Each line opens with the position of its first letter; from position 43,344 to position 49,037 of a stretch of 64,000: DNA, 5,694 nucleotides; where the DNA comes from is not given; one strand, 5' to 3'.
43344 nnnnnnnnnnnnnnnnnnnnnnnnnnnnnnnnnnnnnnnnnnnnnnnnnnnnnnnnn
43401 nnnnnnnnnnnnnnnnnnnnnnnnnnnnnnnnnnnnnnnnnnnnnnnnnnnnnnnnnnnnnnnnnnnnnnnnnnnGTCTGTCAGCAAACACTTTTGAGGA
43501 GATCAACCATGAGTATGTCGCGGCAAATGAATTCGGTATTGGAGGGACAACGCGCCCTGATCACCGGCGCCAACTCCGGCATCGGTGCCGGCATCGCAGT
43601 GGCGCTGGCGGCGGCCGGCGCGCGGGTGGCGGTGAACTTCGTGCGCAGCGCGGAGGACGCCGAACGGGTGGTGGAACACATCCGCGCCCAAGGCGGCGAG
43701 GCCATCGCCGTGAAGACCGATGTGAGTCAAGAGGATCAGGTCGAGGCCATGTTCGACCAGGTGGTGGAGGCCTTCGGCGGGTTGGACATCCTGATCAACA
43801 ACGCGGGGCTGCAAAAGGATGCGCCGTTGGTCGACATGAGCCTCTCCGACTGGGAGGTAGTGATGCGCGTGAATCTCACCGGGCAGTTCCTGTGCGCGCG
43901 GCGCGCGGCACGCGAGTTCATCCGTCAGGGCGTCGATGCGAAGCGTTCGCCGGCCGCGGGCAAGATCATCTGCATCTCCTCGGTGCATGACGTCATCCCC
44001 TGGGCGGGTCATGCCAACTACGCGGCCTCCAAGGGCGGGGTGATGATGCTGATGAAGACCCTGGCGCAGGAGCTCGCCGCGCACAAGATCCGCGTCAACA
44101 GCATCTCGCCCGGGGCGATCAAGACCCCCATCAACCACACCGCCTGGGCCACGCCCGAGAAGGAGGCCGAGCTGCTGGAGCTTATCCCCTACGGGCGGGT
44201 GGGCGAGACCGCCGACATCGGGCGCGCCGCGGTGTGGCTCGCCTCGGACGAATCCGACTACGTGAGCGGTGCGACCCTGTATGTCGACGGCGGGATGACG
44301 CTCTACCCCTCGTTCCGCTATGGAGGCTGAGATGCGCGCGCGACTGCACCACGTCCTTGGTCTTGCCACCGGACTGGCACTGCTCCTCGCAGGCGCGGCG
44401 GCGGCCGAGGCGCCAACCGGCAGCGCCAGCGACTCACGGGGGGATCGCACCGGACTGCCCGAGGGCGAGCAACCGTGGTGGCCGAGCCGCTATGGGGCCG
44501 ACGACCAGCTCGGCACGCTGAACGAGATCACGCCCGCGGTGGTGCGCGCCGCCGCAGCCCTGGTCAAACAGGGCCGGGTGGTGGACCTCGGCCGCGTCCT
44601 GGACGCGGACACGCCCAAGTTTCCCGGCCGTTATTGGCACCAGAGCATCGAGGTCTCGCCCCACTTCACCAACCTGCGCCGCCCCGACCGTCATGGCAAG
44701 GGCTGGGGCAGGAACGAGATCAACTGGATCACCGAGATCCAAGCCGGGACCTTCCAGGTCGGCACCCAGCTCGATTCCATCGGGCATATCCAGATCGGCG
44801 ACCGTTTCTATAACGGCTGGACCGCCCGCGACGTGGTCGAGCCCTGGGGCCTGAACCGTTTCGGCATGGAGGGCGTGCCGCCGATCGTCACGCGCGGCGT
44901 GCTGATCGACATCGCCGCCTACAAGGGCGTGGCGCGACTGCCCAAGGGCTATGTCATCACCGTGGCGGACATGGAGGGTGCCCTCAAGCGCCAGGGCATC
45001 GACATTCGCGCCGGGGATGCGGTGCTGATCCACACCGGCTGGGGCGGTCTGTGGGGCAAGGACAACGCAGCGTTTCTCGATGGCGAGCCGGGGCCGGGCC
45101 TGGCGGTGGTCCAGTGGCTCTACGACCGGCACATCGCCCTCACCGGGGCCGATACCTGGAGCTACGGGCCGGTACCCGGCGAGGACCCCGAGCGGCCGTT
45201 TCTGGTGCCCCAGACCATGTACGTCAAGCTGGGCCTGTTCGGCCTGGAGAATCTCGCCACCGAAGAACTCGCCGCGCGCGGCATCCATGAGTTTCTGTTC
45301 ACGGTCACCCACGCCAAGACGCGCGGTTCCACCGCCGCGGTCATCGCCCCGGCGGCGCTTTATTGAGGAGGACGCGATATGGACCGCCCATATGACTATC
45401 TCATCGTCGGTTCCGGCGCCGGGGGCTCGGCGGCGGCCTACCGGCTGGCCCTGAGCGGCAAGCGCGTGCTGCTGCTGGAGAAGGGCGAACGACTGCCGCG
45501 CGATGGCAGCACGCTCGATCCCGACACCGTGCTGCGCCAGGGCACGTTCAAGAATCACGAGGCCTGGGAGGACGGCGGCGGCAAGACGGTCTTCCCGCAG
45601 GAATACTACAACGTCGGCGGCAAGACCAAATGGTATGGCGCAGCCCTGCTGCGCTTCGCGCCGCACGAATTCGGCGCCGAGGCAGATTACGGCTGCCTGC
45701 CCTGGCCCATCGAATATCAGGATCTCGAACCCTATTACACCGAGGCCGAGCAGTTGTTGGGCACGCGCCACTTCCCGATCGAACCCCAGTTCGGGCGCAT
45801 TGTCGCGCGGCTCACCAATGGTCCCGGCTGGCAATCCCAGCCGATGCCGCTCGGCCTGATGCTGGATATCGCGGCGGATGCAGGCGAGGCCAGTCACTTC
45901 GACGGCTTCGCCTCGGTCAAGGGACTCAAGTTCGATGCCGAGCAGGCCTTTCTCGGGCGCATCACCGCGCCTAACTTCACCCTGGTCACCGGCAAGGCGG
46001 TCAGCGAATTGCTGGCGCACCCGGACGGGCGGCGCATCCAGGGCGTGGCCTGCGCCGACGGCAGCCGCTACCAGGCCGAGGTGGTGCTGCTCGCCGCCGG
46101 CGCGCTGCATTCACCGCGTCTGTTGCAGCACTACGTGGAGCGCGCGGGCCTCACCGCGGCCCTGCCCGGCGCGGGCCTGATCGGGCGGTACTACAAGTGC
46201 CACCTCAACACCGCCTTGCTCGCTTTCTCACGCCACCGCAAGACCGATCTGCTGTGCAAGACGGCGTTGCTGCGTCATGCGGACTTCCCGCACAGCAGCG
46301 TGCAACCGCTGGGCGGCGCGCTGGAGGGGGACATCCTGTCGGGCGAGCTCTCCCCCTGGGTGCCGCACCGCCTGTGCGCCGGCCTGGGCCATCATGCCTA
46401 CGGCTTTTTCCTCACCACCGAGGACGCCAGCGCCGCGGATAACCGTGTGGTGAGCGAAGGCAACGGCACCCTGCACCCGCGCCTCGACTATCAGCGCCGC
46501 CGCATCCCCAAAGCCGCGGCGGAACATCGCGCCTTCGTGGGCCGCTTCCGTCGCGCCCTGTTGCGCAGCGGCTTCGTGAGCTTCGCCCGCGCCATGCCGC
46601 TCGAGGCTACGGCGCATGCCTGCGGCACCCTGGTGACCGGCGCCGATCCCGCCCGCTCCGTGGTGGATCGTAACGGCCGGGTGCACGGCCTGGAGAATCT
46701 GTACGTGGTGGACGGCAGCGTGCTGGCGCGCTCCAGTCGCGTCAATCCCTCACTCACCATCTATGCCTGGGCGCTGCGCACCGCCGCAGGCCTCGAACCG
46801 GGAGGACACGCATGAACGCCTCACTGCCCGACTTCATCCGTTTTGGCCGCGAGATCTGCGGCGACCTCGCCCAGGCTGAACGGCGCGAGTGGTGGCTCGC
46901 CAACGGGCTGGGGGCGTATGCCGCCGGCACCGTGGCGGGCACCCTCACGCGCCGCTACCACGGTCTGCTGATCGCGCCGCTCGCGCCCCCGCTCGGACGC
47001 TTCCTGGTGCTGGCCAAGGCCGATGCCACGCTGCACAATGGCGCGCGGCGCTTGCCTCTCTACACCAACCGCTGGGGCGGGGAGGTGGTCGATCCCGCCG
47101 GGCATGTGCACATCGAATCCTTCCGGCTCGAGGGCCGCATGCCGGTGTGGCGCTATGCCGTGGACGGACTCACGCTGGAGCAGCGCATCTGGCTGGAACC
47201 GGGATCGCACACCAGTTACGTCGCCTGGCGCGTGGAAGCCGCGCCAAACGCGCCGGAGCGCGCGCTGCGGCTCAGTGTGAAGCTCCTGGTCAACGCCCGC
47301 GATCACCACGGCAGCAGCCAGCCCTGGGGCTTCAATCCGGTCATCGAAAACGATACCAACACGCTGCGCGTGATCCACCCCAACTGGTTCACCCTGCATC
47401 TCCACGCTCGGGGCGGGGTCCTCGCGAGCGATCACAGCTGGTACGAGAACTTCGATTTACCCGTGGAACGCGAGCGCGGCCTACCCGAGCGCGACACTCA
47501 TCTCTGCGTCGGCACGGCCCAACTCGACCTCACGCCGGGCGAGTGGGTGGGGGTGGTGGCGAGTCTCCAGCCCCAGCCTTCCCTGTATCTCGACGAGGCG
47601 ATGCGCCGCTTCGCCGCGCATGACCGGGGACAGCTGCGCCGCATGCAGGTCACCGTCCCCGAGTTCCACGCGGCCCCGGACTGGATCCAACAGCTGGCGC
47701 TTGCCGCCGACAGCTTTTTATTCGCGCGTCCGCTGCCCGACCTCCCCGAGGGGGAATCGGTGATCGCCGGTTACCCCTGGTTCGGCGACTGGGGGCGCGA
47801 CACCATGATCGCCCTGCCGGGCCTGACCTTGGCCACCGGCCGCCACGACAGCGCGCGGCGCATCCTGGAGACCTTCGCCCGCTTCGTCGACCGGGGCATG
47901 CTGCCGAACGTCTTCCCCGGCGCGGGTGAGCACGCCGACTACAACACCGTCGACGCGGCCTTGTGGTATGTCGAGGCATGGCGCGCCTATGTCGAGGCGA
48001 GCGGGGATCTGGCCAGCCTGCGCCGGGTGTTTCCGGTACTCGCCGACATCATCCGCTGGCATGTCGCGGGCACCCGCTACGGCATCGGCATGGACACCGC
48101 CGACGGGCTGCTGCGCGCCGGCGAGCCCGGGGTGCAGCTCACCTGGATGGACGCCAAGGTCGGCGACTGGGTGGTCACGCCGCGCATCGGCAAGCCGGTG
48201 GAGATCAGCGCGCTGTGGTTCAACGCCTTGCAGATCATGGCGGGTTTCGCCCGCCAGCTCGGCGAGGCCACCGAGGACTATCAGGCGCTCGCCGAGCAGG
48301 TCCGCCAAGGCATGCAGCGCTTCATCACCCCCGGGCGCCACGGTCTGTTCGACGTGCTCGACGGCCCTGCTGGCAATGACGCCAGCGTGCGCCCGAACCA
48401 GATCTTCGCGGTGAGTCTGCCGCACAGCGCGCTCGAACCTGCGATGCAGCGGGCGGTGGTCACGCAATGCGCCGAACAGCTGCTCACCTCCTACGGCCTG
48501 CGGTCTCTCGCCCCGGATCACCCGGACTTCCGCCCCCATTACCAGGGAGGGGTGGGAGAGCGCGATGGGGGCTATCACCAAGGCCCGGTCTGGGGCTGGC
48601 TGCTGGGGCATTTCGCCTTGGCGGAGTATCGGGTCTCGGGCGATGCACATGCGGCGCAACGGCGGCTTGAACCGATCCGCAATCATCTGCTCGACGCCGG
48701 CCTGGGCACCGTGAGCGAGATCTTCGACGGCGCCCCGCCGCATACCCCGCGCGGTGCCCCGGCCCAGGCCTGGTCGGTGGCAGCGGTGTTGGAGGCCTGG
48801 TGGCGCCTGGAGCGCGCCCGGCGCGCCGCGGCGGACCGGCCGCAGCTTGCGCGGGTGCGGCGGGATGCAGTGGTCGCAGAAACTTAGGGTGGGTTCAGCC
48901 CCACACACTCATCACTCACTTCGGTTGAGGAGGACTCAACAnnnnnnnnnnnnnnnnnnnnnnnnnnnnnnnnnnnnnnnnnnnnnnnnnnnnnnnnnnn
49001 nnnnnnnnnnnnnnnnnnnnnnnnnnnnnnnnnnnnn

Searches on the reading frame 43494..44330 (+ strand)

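Call 32: search_protein_families(library=pfam, proteins=[window:43494-44330:+], max_evalue=0.01)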
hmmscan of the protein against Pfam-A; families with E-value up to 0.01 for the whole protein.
window:43494-44330:+ (278 aa): 6 families
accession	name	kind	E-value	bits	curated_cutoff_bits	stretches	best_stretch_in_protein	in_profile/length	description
PF13561.12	adh_short_C2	-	3.5e-67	226.9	27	1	25-269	1-236/236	Enoyl-(Acyl carrier protein) reductase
PF00106.31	adh_short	-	2.7e-58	197.1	26.6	1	20-219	2-192/195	short chain dehydrogenase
PF08659.16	KR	-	2.9e-17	63.6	22.6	1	22-208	4-177/180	KR domain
PF23441.1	SDR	-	3e-06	27.3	27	1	20-270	9-257/258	SDR-like rossmann domain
PF04312.18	DUF460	-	0.001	19.2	28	1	17-82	27-89/135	Protein of unknown function (DUF460)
PF03853.21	YjeF_N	-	0.0091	16.4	24.9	0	25-98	35-111/169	YjeF-related protein N-terminus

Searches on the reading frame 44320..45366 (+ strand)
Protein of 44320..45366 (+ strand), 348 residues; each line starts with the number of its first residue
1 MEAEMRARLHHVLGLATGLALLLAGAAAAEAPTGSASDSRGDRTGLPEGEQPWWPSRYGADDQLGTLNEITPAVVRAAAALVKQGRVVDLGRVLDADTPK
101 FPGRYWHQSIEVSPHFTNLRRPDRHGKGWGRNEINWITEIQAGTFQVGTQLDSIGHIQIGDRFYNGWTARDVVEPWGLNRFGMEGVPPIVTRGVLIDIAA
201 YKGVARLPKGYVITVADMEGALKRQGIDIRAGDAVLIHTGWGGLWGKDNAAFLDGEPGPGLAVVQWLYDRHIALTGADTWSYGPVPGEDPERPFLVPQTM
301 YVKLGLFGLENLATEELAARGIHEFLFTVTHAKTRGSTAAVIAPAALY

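Call 32: search_protein_families(library=pfam, proteins=[window:44320-45366:+], max_evalue=0.01)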
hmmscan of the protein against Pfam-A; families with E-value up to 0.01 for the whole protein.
window:44320-45366:+ (348 aa): 1 family
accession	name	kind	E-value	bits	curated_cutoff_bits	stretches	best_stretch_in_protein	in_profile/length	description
PF04199.19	Cyclase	-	2.3e-26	93.1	23.1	1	88-282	1-140/142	Putative cyclase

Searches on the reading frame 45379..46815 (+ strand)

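Call 32: search_protein_families(library=pfam, proteins=[window:45379-46815:+], max_evalue=0.01)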
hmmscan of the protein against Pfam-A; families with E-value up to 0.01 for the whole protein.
window:45379-46815:+ (478 aa): 10 families
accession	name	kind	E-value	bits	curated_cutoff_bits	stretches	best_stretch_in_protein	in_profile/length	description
PF05199.19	GMC_oxred_C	-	1.8e-18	67.9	24.6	1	408-465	82-139/139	GMC oxidoreductase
PF00732.25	GMC_oxred_N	-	2.2e-08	34.6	23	1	111-250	58-198/218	GMC oxidoreductase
PF01266.30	DAO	-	3.8e-08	33.7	27.9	1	6-55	1-49/353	FAD dependent oxidoreductase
PF13450.12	NAD_binding_8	-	5.8e-08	33.3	21.9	1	9-39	1-31/68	NAD(P)-binding Rossmann-like domain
PF07992.20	Pyr_redox_2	-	2.2e-07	31.1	26.1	1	5-48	1-44/291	Pyridine nucleotide-disulphide oxidoreductase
PF00890.30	FAD_binding_2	-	5.8e-07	29.5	20.4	1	6-38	1-33/414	FAD binding domain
PF01134.28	GIDA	-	2.3e-05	24.1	22.1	0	8-34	3-29/391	Glucose inhibited division protein A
PF12831.13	FAD_oxidored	-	0.0003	20.7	27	1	6-37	1-32/416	FAD dependent oxidoreductase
PF03486.20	HI0933_like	-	0.0011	18.9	50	0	6-39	2-35/244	HI0933-like protein Rossmann domain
PF02558.23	ApbA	-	0.0039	17.3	22.2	0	7-46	1-43/150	Ketopantoate reductase PanE/ApbA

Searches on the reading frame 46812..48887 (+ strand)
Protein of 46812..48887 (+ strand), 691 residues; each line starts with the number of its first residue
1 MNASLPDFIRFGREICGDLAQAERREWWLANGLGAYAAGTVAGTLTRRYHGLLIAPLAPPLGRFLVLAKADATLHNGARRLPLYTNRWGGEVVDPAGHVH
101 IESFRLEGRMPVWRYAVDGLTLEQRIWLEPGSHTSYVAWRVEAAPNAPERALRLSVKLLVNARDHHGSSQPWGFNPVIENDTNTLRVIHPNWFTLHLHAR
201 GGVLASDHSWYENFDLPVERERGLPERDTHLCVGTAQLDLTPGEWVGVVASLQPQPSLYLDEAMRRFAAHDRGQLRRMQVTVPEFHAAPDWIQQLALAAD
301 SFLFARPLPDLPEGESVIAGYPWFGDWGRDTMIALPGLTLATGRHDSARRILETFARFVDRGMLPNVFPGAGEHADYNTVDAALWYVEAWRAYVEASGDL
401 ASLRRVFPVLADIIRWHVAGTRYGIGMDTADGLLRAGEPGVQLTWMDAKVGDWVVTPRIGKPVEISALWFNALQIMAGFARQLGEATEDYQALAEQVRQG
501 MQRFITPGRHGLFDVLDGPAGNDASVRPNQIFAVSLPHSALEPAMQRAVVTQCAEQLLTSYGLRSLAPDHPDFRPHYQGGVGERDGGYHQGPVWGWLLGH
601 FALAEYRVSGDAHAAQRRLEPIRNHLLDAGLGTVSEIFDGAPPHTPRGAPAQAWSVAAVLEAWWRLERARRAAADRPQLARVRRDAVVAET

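Call 32: search_protein_families(library=pfam, proteins=[window:46812-48887:+], max_evalue=0.01)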
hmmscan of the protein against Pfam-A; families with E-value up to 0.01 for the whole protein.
window:46812-48887:+ (691 aa): 4 families
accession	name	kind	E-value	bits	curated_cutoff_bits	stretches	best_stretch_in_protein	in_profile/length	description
PF06202.20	GDE_C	-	8.1e-116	387.4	21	1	301-661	5-367/367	Amylo-alpha-1,6-glucosidase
PF12439.13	GDE_N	-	9.6e-64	215.3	27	1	25-246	1-218/219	Glycogen debranching enzyme N terminal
PF22422.2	MGH1-like_GH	-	1.5e-12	48.2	27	1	463-596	173-299/356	Mannosylglycerate hydrolase MGH1-like glycoside hydrolase domain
PF17389.8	Bac_rhamnosid6H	-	0.00023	21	24.5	0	327-503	44-211/339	Bacterial alpha-L-rhamnosidase 6 hairpin glycosidase domain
